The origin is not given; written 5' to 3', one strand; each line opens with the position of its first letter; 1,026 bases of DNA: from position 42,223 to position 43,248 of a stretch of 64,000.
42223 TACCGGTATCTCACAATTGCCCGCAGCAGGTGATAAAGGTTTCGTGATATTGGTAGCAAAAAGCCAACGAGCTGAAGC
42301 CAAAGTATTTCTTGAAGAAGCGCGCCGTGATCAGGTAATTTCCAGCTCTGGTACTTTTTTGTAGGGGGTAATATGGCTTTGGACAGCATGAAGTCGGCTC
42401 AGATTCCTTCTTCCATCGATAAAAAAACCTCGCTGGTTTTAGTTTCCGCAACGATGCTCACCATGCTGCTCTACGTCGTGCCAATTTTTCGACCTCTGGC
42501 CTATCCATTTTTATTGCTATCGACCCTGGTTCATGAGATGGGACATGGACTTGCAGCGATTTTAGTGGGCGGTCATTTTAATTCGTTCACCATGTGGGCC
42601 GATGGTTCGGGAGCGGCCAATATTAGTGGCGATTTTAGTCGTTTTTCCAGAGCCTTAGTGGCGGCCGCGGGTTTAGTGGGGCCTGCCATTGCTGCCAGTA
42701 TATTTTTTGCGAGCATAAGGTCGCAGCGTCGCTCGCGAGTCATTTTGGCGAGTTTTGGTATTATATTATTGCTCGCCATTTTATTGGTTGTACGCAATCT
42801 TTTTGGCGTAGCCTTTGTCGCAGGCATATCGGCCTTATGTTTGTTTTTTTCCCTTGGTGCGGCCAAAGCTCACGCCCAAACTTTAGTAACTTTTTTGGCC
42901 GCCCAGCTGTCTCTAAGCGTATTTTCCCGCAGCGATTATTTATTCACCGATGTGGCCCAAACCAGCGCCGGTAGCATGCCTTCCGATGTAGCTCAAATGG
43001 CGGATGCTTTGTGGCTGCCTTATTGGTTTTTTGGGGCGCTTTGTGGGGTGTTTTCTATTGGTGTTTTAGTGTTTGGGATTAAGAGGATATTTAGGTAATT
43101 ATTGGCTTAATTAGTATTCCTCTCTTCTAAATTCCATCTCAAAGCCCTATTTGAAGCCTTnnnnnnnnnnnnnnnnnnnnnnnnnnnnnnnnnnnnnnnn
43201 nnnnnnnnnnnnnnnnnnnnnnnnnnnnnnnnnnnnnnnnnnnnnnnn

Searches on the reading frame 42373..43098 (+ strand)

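Call 15: search_protein_families(library=pfam, proteins=[window:42373-43098:+], max_evalue=0.001)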
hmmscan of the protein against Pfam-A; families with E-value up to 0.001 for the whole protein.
window:42373-43098:+ (241 aa): 2 families
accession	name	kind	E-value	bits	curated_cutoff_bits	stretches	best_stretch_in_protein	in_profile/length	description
PF13398.12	Peptidase_M50B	-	7.6e-40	137.2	26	1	27-234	3-200/201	Peptidase M50B-like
PF02163.28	Peptidase_M50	-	0.00018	21.4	27.2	1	47-226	6-171/221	Peptidase family M50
